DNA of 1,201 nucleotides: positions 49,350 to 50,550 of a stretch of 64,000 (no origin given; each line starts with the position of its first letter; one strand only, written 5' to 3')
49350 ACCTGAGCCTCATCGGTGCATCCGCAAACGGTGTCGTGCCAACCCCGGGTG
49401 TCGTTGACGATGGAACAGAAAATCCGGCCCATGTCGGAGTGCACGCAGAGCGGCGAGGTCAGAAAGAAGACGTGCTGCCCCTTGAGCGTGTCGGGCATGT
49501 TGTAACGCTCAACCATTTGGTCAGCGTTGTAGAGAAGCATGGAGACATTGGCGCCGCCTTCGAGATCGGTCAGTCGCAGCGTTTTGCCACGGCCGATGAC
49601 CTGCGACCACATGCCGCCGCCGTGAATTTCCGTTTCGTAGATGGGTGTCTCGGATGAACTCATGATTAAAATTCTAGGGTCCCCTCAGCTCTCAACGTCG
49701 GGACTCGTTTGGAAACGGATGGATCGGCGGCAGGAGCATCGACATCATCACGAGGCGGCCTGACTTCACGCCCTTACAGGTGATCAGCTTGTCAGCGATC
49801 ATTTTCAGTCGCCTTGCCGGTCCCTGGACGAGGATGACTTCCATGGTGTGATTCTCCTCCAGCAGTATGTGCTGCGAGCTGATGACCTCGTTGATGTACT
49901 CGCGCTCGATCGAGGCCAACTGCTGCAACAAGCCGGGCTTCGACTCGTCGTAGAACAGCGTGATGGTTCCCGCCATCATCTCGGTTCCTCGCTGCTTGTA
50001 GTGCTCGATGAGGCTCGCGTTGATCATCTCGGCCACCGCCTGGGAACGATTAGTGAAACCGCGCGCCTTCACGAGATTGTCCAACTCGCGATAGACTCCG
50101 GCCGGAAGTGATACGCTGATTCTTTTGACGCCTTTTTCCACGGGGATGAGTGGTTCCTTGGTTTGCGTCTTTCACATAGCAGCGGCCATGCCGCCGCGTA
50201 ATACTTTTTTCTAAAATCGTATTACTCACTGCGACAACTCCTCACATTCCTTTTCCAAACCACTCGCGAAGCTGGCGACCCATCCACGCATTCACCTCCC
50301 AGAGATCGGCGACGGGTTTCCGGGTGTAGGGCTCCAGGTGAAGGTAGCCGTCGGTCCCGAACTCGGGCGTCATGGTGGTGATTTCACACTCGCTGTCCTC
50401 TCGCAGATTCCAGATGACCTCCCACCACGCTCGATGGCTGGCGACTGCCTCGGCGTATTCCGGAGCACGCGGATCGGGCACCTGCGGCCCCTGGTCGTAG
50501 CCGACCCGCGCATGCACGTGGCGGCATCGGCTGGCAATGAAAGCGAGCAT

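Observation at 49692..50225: NikR-family regulator with a degenerate nickel site and a 28-bp NikR-style dyad, heading a nickel-independent carboxylase operon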

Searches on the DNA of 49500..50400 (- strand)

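Call 6: search_rna_families(source=window, start=49500, end=50400, threshold=evalue, max_evalue=10)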
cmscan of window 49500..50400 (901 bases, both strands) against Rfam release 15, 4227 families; matches with E-value up to 10: 2.
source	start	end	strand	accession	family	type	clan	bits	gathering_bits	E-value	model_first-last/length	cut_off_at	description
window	49930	49997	-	RF01421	snoR114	Gene; snRNA; snoRNA; CD-box;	-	15.4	45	8.5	1-87/87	no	small nucleolar RNA snoR114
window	50004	50075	+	RF01786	c-di-GMP-II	Cis-reg; riboswitch;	CL00127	14.4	53.5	8.9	1-84/84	no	Cyclic di-GMP-II riboswitch aptamer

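Call 33: search_rna_families(sources=[L066, L068, L075, L078, L072, L031, L054, L017], threshold=gathering)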
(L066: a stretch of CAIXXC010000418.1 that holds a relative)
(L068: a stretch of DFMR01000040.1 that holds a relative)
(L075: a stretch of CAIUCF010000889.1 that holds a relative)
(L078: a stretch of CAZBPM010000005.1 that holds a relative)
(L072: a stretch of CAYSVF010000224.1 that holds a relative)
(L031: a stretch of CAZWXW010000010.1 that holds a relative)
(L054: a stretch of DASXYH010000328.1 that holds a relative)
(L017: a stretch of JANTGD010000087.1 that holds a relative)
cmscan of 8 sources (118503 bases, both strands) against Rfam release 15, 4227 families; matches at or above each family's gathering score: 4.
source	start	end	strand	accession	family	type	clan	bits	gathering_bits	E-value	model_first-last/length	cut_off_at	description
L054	2245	2385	-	RF00442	Guanidine-I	Cis-reg; riboswitch;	-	86.2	63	9.5e-14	1-107/107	no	Guanidine-I riboswitch aptamer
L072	4121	4245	+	RF00442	Guanidine-I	Cis-reg; riboswitch;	-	83.6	63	3.6e-13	1-107/107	no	Guanidine-I riboswitch aptamer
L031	5157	5298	-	RF00442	Guanidine-I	Cis-reg; riboswitch;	-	82.5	63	6.5e-13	1-107/107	no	Guanidine-I riboswitch aptamer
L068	2405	2478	-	RF00005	tRNA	Gene; tRNA;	CL00001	67.9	29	2.2e-12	1-71/71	no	tRNA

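Call 38: search_rna_families(sources=[L001, L003, L006, L013, L019, L034, L057], threshold=gathering)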
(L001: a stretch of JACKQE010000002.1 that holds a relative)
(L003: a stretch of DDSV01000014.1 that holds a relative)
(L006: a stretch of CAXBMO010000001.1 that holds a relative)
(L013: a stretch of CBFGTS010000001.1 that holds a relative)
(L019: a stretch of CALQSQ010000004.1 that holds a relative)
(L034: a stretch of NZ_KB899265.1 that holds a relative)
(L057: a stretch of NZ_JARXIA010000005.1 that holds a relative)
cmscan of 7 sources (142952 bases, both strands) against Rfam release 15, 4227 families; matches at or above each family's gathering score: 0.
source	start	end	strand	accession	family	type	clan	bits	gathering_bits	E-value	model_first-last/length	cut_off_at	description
